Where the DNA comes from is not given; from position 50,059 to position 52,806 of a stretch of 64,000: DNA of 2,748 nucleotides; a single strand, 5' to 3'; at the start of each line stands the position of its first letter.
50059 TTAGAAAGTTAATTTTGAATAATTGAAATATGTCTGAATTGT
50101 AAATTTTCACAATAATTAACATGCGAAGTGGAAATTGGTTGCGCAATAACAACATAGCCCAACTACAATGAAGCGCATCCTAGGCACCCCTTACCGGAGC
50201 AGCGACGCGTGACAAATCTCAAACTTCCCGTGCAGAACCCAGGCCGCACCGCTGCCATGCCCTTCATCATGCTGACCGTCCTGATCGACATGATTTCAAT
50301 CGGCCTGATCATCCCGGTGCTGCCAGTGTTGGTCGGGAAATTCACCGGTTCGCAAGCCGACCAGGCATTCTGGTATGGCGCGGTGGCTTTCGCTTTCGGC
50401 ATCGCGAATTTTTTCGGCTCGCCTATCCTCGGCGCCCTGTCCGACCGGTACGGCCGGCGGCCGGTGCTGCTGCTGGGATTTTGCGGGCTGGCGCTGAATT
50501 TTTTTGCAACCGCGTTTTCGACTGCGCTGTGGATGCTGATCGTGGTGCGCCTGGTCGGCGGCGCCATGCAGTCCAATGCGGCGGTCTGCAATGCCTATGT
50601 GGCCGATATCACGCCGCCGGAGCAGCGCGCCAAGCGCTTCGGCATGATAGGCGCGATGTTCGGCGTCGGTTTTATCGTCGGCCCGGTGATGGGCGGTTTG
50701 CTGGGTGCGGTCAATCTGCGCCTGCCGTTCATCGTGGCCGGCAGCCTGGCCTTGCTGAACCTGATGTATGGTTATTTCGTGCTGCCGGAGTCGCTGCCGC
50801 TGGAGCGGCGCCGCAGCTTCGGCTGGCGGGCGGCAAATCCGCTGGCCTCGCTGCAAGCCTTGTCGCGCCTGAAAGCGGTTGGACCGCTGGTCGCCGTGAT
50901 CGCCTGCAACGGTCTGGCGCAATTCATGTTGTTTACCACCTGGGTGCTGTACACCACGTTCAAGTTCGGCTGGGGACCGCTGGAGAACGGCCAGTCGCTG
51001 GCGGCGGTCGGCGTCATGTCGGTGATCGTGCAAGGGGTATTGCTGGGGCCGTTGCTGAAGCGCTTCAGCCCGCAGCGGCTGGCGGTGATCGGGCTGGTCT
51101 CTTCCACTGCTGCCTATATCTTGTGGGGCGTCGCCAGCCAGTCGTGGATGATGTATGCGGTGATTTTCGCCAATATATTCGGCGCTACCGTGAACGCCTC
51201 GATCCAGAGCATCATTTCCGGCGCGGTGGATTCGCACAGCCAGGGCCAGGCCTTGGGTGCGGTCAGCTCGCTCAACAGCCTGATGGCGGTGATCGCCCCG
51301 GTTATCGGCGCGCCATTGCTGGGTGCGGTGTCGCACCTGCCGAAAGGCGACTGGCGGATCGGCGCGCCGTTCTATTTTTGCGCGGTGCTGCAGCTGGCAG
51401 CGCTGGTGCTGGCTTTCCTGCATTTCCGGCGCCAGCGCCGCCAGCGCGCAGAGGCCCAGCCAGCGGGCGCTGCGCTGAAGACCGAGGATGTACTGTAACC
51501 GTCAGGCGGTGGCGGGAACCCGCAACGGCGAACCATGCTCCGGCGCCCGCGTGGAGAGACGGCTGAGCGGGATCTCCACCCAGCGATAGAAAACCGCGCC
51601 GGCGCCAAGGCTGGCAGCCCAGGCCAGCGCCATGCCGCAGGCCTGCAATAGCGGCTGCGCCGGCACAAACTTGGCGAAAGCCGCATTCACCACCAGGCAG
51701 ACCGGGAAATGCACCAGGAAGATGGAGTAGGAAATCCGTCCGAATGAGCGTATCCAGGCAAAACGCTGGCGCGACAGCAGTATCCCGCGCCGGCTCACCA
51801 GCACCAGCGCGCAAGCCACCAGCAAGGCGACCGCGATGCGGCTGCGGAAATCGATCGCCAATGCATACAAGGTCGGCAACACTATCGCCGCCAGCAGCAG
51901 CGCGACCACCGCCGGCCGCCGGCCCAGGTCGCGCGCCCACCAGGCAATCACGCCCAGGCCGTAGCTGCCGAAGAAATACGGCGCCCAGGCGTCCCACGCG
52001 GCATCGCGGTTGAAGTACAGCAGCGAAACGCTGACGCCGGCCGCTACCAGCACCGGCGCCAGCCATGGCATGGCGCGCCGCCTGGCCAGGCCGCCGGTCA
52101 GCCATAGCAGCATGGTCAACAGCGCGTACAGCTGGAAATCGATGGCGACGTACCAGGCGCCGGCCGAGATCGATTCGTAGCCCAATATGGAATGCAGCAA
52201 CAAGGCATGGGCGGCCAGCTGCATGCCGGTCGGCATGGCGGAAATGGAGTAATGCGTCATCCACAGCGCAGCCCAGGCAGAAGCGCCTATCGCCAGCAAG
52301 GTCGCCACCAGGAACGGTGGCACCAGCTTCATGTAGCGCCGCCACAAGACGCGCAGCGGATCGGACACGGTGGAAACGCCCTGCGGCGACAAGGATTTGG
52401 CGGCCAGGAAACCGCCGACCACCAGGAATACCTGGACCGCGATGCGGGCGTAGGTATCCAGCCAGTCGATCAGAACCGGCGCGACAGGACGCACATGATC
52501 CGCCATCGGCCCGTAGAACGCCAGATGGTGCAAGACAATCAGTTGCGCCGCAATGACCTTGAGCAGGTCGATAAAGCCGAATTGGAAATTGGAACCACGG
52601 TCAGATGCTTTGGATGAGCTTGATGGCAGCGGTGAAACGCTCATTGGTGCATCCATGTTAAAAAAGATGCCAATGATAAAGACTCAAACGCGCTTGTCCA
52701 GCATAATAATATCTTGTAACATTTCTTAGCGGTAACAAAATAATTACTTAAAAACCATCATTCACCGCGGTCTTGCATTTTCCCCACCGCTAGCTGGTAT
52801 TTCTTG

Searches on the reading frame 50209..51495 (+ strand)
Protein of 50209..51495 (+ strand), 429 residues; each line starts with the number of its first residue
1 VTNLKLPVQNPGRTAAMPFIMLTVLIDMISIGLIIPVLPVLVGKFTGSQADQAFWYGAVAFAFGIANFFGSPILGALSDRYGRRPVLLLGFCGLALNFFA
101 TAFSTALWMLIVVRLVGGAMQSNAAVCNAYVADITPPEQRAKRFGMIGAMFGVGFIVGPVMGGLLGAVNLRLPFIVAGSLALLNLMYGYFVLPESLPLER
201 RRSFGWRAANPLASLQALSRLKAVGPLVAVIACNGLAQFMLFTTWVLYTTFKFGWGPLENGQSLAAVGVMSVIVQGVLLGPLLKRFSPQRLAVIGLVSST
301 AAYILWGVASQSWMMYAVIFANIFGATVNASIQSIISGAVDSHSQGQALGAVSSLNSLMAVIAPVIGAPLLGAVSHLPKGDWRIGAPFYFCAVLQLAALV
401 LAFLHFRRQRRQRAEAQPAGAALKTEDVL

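Call 65: search_protein_families(library=pfam, proteins=[L040:7281-8390:+, L040:8397-8840:+, L040:9150-9674:+], max_evalue=1)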
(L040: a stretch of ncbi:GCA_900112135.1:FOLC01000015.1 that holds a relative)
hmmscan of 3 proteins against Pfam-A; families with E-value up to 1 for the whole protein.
L040:7281-8390:+ (370 aa): 0 families

L040:8397-8840:+ (148 aa): 1 family
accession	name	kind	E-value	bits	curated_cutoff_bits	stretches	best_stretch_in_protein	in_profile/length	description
PF10964.13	DUF2766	-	0.13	13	27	1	16-37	3-24/79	Protein of unknown function (DUF2766)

L040:9150-9674:+ (175 aa): 0 families

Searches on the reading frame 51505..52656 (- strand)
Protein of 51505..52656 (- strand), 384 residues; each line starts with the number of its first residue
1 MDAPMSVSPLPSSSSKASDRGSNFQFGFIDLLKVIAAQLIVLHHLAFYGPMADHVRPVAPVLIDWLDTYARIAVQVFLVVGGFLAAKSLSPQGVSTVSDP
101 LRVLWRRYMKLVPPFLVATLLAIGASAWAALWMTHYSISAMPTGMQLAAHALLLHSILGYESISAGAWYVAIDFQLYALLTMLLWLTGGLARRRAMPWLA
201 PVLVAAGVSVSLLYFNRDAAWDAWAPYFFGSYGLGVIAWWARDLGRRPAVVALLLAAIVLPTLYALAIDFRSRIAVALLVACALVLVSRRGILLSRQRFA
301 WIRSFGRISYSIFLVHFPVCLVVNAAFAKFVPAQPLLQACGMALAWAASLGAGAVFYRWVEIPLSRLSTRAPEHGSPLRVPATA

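Call 65: search_protein_families(library=pfam, proteins=[L040:7281-8390:+, L040:8397-8840:+, L040:9150-9674:+], max_evalue=1)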
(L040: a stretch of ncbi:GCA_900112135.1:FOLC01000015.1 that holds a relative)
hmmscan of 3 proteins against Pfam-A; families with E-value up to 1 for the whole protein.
L040:7281-8390:+ (370 aa): 0 families

L040:8397-8840:+ (148 aa): 1 family
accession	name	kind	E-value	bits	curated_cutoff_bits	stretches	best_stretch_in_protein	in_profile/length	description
PF10964.13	DUF2766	-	0.13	13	27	1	16-37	3-24/79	Protein of unknown function (DUF2766)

L040:9150-9674:+ (175 aa): 0 families
